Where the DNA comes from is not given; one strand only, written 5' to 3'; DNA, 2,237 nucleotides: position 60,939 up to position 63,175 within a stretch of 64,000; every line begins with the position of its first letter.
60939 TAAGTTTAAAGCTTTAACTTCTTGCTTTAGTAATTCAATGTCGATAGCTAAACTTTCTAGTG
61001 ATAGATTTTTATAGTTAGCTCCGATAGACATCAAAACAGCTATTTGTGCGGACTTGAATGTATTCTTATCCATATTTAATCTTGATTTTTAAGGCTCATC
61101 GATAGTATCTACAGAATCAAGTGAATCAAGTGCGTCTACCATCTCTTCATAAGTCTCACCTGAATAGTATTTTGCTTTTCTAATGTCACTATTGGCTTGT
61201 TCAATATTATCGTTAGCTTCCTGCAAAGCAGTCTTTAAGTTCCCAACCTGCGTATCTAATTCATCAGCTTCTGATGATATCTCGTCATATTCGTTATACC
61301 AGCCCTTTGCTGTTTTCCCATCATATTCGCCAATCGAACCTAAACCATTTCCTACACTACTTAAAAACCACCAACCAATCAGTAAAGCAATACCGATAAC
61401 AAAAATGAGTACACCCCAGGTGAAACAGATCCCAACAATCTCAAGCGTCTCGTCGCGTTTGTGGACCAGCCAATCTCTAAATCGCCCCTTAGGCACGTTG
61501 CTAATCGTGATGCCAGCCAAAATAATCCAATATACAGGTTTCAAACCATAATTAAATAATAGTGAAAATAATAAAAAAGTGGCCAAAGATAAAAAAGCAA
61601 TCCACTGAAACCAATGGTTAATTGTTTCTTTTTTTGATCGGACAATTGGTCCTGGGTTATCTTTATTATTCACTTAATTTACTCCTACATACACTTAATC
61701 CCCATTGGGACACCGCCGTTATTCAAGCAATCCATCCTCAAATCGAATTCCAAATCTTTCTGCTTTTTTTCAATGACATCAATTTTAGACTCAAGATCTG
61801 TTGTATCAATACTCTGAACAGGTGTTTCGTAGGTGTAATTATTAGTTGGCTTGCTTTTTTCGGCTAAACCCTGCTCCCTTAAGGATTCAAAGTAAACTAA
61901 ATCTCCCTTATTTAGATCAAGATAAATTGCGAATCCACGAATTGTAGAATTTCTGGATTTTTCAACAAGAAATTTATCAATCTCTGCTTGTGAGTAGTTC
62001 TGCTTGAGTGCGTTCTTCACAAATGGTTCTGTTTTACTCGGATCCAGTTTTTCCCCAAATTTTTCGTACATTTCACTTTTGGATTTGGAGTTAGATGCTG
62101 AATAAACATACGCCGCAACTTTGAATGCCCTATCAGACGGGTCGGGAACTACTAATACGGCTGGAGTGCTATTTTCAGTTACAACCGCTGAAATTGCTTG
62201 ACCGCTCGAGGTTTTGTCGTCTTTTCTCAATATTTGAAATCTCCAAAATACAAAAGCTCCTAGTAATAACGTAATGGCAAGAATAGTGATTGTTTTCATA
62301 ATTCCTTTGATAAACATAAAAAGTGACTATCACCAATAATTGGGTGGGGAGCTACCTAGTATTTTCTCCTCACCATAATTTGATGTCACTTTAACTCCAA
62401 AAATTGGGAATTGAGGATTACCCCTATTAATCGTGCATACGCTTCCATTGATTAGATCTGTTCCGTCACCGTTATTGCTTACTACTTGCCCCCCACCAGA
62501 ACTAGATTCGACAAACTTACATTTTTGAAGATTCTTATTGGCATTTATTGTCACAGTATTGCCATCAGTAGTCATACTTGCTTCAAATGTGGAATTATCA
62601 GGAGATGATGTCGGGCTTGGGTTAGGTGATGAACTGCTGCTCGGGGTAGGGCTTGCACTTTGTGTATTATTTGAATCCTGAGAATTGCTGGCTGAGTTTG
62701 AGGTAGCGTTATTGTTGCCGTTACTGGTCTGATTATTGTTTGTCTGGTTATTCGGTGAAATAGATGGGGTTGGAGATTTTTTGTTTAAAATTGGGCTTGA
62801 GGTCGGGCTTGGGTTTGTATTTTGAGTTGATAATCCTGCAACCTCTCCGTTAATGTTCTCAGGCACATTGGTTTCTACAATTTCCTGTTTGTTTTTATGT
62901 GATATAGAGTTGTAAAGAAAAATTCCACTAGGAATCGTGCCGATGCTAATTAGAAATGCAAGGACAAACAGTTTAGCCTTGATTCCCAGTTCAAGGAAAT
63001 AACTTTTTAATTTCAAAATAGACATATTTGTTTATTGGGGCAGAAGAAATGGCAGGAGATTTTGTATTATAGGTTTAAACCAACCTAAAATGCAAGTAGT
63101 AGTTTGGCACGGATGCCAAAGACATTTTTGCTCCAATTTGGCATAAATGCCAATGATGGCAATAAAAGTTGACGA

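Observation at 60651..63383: XRE-regulated switch: twin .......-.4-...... operators between an HTH repressor gene and a divergent operon of four unknown membrane/secreted proteins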

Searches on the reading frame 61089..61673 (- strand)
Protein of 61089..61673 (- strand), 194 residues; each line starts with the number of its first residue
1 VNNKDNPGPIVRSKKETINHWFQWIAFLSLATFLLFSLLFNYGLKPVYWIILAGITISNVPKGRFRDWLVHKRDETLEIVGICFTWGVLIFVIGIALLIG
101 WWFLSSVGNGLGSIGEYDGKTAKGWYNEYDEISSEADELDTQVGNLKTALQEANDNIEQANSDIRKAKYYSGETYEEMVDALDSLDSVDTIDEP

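Call 6: search_protein_families(library=pfam, proteins=[window:61089-61673:-], max_evalue=0.1)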
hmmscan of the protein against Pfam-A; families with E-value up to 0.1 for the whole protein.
window:61089-61673:- (194 aa): 7 families
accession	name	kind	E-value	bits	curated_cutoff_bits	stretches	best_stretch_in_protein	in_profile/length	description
PF04048.20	Sec8_N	-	0.00025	21.4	26.8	1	128-192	73-136/142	Exocyst complex component Sec8 N-terminal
PF06013.18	WXG100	-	0.013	16.2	27.3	1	115-161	39-85/86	Proteins of 100 residues with WXG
PF12081.13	GldM_1st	-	0.019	15.4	25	1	118-167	38-87/194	GldM N-terminal domain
PF10368.14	YkyA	-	0.027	14.6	28.8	1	127-177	47-97/186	Putative cell-wall binding lipoprotein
PF10498.14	IFT57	-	0.07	12.5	40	1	121-184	216-279/360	Intra-flagellar transport protein 57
PF05377.16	FlaC_arch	-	0.075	13.9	27.8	0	130-166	3-39/55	Flagella accessory protein C (FlaC)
PF11932.13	DUF3450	-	0.092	12.5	32.6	0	127-187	51-111/241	Protein of unknown function (DUF3450)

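Call 7: search_protein_families(library=phrogs, proteins=[window:61089-61673:-], max_evalue=0.1)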
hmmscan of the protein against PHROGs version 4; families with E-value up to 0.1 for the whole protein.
window:61089-61673:- (194 aa): 3 families
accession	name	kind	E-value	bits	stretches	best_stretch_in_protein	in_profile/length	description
phrog_4638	-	head and packaging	0.0071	17.4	1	122-168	57-103/189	head scaffolding protein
phrog_1712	-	unknown function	0.056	14.5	0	8-42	18-53/83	-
phrog_937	-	other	0.071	14.4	0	118-179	20-91/115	hemolysin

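Call 26: search_protein_families(library=ncbifam, proteins=[window:61089-61673:-, L002:3894-4598:+, L002:4600-5184:+, L002:5153-5953:+, L001:7027-8331:-, L001:9560-9898:-], max_evalue=0.05)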
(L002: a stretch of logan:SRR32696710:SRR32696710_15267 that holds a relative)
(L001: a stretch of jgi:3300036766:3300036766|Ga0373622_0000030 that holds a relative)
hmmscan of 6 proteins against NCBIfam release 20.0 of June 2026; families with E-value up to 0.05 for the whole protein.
window:61089-61673:- (194 aa): 2 families
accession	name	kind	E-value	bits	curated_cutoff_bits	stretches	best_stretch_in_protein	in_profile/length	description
TIGR03930.1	WXG100_ESAT6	subfamily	0.0061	16.7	44.85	1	116-164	40-88/90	WXG100 family type VII secretion target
NF040598.1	Ala_zip_lipo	subfamily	0.023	15.2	43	1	128-178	30-80/90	Lpp/OprI family alanine-zipper lipoprotein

L002:3894-4598:+ (234 aa): 0 families

L002:4600-5184:+ (194 aa): 0 families

L002:5153-5953:+ (266 aa): 0 families

L001:7027-8331:- (434 aa): 2 families
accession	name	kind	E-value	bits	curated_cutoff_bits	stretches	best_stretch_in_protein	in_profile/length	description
NF052589.1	ArlH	equivalog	0.0017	18.1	215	1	128-266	18-154/229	archaellum protein ArlH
TIGR03880.1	KaiC_arch_3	hypoth_equivalog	0.036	13.6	249.45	0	127-279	13-160/224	KaiC domain-containing protein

L001:9560-9898:- (112 aa): 0 families

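Call 27: search_protein_families(library=padloc, proteins=[window:61089-61673:-, L002:3894-4598:+, L002:4600-5184:+, L002:5153-5953:+, L001:11146-12048:+, L001:13190-14626:+], max_evalue=0.05)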
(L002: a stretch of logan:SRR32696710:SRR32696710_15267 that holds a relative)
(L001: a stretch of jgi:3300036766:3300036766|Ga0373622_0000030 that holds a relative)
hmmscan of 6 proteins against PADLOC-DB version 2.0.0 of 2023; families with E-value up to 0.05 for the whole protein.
window:61089-61673:- (194 aa): 1 family
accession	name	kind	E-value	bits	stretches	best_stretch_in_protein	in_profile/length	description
PDLC02723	PbeC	-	0.012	12.2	1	122-170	214-262/618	PbeC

L002:3894-4598:+ (234 aa): 0 families

L002:4600-5184:+ (194 aa): 0 families

L002:5153-5953:+ (266 aa): 0 families

L001:11146-12048:+ (300 aa): 0 families

L001:13190-14626:+ (478 aa): 0 families

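Call 57: search_protein_families(library=pfam, proteins=[L002:3894-4598:+, L002:4600-5184:+, L002:5153-5953:+, L005:1505-1891:-, L005:1291-1530:-, L005:1948-2760:-, L005:2904-3434:-, L001:10703-11119:-, L001:11146-12048:+, L001:13190-14626:+], max_evalue=0.01)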
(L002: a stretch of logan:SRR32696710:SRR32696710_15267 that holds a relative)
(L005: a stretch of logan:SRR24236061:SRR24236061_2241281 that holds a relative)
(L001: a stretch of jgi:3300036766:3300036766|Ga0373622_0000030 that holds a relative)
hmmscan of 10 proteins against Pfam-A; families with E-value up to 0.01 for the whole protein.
L002:3894-4598:+ (234 aa): 0 families

L002:4600-5184:+ (194 aa): 0 families

L002:5153-5953:+ (266 aa): 1 family
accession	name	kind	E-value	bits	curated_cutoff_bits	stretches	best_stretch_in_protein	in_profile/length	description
PF17407.7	Nrap_D6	-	0.00028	21.5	22.3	0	191-237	42-88/131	Nrap protein domain 6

L005:1505-1891:- (128 aa): 0 families

L005:1291-1530:- (79 aa): 0 families

L005:1948-2760:- (270 aa): 0 families

L005:2904-3434:- (176 aa): 2 families
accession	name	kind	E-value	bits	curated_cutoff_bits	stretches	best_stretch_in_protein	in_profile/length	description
PF04471.18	Mrr_cat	-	2e-13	50.9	21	1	4-104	9-103/115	Restriction endonuclease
PF13156.12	Mrr_cat_2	-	1.2e-06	28.9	22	1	29-97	28-93/127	Restriction endonuclease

L001:10703-11119:- (138 aa): 0 families

L001:11146-12048:+ (300 aa): 1 family
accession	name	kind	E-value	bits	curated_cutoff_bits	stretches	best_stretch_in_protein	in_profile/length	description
PF13676.11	TIR_2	-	6.5e-05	23.9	28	1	6-63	1-57/122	TIR domain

L001:13190-14626:+ (478 aa): 1 family
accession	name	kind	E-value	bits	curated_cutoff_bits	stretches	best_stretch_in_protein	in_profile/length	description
PF20292.4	MC7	-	0.006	17.1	27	0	8-47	9-49/69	ABC-three component (ABC-3C) system Middle Component 7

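Call 58: search_protein_families(library=phrogs, proteins=[L002:3894-4598:+, L002:4600-5184:+, L002:5153-5953:+, L005:1505-1891:-, L005:1291-1530:-, L005:1948-2760:-], max_evalue=0.01)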
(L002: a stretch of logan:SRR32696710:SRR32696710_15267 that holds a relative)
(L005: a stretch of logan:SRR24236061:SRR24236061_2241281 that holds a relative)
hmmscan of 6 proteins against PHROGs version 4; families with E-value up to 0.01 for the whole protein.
L002:3894-4598:+ (234 aa): 1 family
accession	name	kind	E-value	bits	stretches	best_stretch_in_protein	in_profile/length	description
phrog_30360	-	unknown function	0.00026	22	1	122-149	3-31/58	-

L002:4600-5184:+ (194 aa): 0 families

L002:5153-5953:+ (266 aa): 1 family
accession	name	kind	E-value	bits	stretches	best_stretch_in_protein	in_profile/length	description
phrog_2178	-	unknown function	0.0011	20.2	1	145-169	22-46/72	-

L005:1505-1891:- (128 aa): 0 families

L005:1291-1530:- (79 aa): 0 families

L005:1948-2760:- (270 aa): 0 families

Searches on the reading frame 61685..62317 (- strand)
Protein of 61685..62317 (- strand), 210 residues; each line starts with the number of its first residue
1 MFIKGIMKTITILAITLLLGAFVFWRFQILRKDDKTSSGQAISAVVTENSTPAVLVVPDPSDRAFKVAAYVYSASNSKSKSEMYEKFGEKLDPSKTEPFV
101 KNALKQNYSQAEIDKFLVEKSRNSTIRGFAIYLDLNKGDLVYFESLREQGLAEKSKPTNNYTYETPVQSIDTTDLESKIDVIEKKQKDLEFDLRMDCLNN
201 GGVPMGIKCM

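Call 6: search_protein_families(library=pfam, proteins=[window:61685-62317:-], max_evalue=0.1)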
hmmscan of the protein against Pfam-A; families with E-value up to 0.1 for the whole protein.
window:61685-62317:- (210 aa): 0 families

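Call 7: search_protein_families(library=phrogs, proteins=[window:61685-62317:-], max_evalue=0.1)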
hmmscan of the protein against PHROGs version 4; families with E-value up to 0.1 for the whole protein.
window:61685-62317:- (210 aa): 3 families
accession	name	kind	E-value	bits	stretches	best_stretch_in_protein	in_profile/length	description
phrog_606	-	head and packaging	0.03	15.4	0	106-142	52-88/167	terminase small subunit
phrog_15562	-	unknown function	0.056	13.9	0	2-33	6-37/215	-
phrog_10423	-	unknown function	0.059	15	0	7-35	1-28/93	-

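Call 26: search_protein_families(library=ncbifam, proteins=[window:61685-62299:-, L002:3894-4598:+, L002:4600-5184:+, L002:5153-5953:+, L001:7027-8331:-, L001:9560-9898:-], max_evalue=0.05)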
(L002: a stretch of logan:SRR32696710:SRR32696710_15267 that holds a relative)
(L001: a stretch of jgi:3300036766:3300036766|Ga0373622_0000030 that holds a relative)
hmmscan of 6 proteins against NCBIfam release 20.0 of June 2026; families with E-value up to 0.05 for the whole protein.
window:61685-62299:- (204 aa): 0 families

L002:3894-4598:+ (234 aa): 0 families

L002:4600-5184:+ (194 aa): 0 families

L002:5153-5953:+ (266 aa): 0 families

L001:7027-8331:- (434 aa): 2 families
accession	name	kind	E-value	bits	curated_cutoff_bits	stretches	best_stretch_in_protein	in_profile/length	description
NF052589.1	ArlH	equivalog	0.0017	18.1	215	1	128-266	18-154/229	archaellum protein ArlH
TIGR03880.1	KaiC_arch_3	hypoth_equivalog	0.036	13.6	249.45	0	127-279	13-160/224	KaiC domain-containing protein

L001:9560-9898:- (112 aa): 0 families

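Call 27: search_protein_families(library=padloc, proteins=[window:61685-62299:-, L002:3894-4598:+, L002:4600-5184:+, L002:5153-5953:+, L001:11146-12048:+, L001:13190-14626:+], max_evalue=0.05)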
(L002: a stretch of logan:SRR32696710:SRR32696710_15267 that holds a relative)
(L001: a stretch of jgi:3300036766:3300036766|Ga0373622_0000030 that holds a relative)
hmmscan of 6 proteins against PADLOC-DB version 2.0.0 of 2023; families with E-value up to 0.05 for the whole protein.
window:61685-62299:- (204 aa): 0 families

L002:3894-4598:+ (234 aa): 0 families

L002:4600-5184:+ (194 aa): 0 families

L002:5153-5953:+ (266 aa): 0 families

L001:11146-12048:+ (300 aa): 0 families

L001:13190-14626:+ (478 aa): 0 families

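Call 57: search_protein_families(library=pfam, proteins=[L002:3894-4598:+, L002:4600-5184:+, L002:5153-5953:+, L005:1505-1891:-, L005:1291-1530:-, L005:1948-2760:-, L005:2904-3434:-, L001:10703-11119:-, L001:11146-12048:+, L001:13190-14626:+], max_evalue=0.01)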
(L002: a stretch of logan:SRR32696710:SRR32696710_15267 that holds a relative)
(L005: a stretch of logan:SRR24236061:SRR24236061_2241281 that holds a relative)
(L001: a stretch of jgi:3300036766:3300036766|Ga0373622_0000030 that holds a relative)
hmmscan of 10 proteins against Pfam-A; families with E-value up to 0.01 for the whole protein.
L002:3894-4598:+ (234 aa): 0 families

L002:4600-5184:+ (194 aa): 0 families

L002:5153-5953:+ (266 aa): 1 family
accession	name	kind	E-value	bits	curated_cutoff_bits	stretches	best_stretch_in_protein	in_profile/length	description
PF17407.7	Nrap_D6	-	0.00028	21.5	22.3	0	191-237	42-88/131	Nrap protein domain 6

L005:1505-1891:- (128 aa): 0 families

L005:1291-1530:- (79 aa): 0 families

L005:1948-2760:- (270 aa): 0 families

L005:2904-3434:- (176 aa): 2 families
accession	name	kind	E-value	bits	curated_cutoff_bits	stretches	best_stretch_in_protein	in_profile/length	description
PF04471.18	Mrr_cat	-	2e-13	50.9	21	1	4-104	9-103/115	Restriction endonuclease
PF13156.12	Mrr_cat_2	-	1.2e-06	28.9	22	1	29-97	28-93/127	Restriction endonuclease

L001:10703-11119:- (138 aa): 0 families

L001:11146-12048:+ (300 aa): 1 family
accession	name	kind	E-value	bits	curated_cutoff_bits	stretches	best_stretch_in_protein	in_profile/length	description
PF13676.11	TIR_2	-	6.5e-05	23.9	28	1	6-63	1-57/122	TIR domain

L001:13190-14626:+ (478 aa): 1 family
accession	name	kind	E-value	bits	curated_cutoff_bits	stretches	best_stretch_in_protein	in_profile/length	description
PF20292.4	MC7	-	0.006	17.1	27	0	8-47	9-49/69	ABC-three component (ABC-3C) system Middle Component 7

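Call 58: search_protein_families(library=phrogs, proteins=[L002:3894-4598:+, L002:4600-5184:+, L002:5153-5953:+, L005:1505-1891:-, L005:1291-1530:-, L005:1948-2760:-], max_evalue=0.01)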
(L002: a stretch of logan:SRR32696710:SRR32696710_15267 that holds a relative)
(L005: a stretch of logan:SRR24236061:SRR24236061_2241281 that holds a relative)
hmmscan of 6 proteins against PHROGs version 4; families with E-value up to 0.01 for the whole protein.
L002:3894-4598:+ (234 aa): 1 family
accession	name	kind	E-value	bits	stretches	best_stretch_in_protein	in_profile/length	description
phrog_30360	-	unknown function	0.00026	22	1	122-149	3-31/58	-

L002:4600-5184:+ (194 aa): 0 families

L002:5153-5953:+ (266 aa): 1 family
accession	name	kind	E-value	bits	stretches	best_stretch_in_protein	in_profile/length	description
phrog_2178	-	unknown function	0.0011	20.2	1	145-169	22-46/72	-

L005:1505-1891:- (128 aa): 0 families

L005:1291-1530:- (79 aa): 0 families

L005:1948-2760:- (270 aa): 0 families

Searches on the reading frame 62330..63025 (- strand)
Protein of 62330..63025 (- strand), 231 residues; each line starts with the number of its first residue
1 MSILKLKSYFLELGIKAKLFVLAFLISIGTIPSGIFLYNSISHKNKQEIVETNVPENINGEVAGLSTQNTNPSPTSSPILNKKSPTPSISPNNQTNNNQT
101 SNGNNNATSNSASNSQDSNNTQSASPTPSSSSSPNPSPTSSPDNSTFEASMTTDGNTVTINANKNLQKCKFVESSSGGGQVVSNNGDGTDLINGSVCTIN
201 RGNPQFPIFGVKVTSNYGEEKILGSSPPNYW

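Call 6: search_protein_families(library=pfam, proteins=[window:62330-63025:-], max_evalue=0.1)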
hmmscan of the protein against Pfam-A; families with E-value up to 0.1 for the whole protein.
window:62330-63025:- (231 aa): 0 families

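Call 7: search_protein_families(library=phrogs, proteins=[window:62330-63025:-], max_evalue=0.1)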
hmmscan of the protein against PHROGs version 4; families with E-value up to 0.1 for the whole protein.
window:62330-63025:- (231 aa): 0 families

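Call 26: search_protein_families(library=ncbifam, proteins=[window:62330-63025:-, L002:3894-4598:+, L002:4600-5184:+, L002:5153-5953:+, L001:7027-8331:-, L001:9560-9898:-], max_evalue=0.05)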
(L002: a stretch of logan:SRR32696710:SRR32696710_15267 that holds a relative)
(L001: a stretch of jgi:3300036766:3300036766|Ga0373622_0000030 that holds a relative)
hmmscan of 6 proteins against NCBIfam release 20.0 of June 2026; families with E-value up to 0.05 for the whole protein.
window:62330-63025:- (231 aa): 0 families

L002:3894-4598:+ (234 aa): 0 families

L002:4600-5184:+ (194 aa): 0 families

L002:5153-5953:+ (266 aa): 0 families

L001:7027-8331:- (434 aa): 2 families
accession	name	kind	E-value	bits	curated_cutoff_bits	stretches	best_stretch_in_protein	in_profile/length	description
NF052589.1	ArlH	equivalog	0.0017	18.1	215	1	128-266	18-154/229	archaellum protein ArlH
TIGR03880.1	KaiC_arch_3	hypoth_equivalog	0.036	13.6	249.45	0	127-279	13-160/224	KaiC domain-containing protein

L001:9560-9898:- (112 aa): 0 families

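Call 27: search_protein_families(library=padloc, proteins=[window:62330-63025:-, L002:3894-4598:+, L002:4600-5184:+, L002:5153-5953:+, L001:11146-12048:+, L001:13190-14626:+], max_evalue=0.05)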
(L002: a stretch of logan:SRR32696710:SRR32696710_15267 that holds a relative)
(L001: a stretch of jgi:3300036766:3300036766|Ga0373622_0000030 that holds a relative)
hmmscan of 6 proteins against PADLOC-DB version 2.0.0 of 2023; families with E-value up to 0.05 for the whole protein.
window:62330-63025:- (231 aa): 1 family
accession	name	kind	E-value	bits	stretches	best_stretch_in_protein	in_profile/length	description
PDLC04061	PD-T4-6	-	0.00017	19.2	1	18-157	357-490/510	-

L002:3894-4598:+ (234 aa): 0 families

L002:4600-5184:+ (194 aa): 0 families

L002:5153-5953:+ (266 aa): 0 families

L001:11146-12048:+ (300 aa): 0 families

L001:13190-14626:+ (478 aa): 0 families

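Call 57: search_protein_families(library=pfam, proteins=[L002:3894-4598:+, L002:4600-5184:+, L002:5153-5953:+, L005:1505-1891:-, L005:1291-1530:-, L005:1948-2760:-, L005:2904-3434:-, L001:10703-11119:-, L001:11146-12048:+, L001:13190-14626:+], max_evalue=0.01)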
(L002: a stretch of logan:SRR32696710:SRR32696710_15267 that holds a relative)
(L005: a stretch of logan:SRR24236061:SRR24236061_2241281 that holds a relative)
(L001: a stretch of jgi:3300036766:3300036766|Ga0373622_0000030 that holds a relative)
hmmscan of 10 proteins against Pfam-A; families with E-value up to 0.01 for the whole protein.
L002:3894-4598:+ (234 aa): 0 families

L002:4600-5184:+ (194 aa): 0 families

L002:5153-5953:+ (266 aa): 1 family
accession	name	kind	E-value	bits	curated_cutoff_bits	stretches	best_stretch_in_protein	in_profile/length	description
PF17407.7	Nrap_D6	-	0.00028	21.5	22.3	0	191-237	42-88/131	Nrap protein domain 6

L005:1505-1891:- (128 aa): 0 families

L005:1291-1530:- (79 aa): 0 families

L005:1948-2760:- (270 aa): 0 families

L005:2904-3434:- (176 aa): 2 families
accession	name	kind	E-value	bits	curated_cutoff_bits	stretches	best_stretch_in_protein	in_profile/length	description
PF04471.18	Mrr_cat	-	2e-13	50.9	21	1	4-104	9-103/115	Restriction endonuclease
PF13156.12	Mrr_cat_2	-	1.2e-06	28.9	22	1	29-97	28-93/127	Restriction endonuclease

L001:10703-11119:- (138 aa): 0 families

L001:11146-12048:+ (300 aa): 1 family
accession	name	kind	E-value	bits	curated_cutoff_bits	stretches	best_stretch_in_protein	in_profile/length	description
PF13676.11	TIR_2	-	6.5e-05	23.9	28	1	6-63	1-57/122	TIR domain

L001:13190-14626:+ (478 aa): 1 family
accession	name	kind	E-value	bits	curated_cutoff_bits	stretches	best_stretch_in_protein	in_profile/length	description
PF20292.4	MC7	-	0.006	17.1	27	0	8-47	9-49/69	ABC-three component (ABC-3C) system Middle Component 7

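Call 58: search_protein_families(library=phrogs, proteins=[L002:3894-4598:+, L002:4600-5184:+, L002:5153-5953:+, L005:1505-1891:-, L005:1291-1530:-, L005:1948-2760:-], max_evalue=0.01)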
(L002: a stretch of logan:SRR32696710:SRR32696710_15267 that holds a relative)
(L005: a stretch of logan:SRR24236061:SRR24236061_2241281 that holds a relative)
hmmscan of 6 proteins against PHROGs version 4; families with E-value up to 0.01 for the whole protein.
L002:3894-4598:+ (234 aa): 1 family
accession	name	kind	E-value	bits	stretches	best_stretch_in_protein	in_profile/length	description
phrog_30360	-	unknown function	0.00026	22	1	122-149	3-31/58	-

L002:4600-5184:+ (194 aa): 0 families

L002:5153-5953:+ (266 aa): 1 family
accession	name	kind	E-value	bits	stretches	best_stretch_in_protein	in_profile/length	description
phrog_2178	-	unknown function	0.0011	20.2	1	145-169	22-46/72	-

L005:1505-1891:- (128 aa): 0 families

L005:1291-1530:- (79 aa): 0 families

L005:1948-2760:- (270 aa): 0 families

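Call 71: search_solved_structures(query=window:62330-63025:-, max_evalue=1)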
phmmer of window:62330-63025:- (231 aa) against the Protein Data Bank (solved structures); distinct sequences matched with E-value up to 1: 2.
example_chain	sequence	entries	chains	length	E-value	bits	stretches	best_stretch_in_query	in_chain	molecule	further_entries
5oql_X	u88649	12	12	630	0.35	13.9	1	93-138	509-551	Rrp9 | Ribosomal RNA-processing protein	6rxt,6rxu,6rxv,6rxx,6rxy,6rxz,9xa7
9cwt_K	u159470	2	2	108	0.44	13.5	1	107-177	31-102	NADH dehydrogenase [ubiquinone] flavoprotein 3, mitochondrial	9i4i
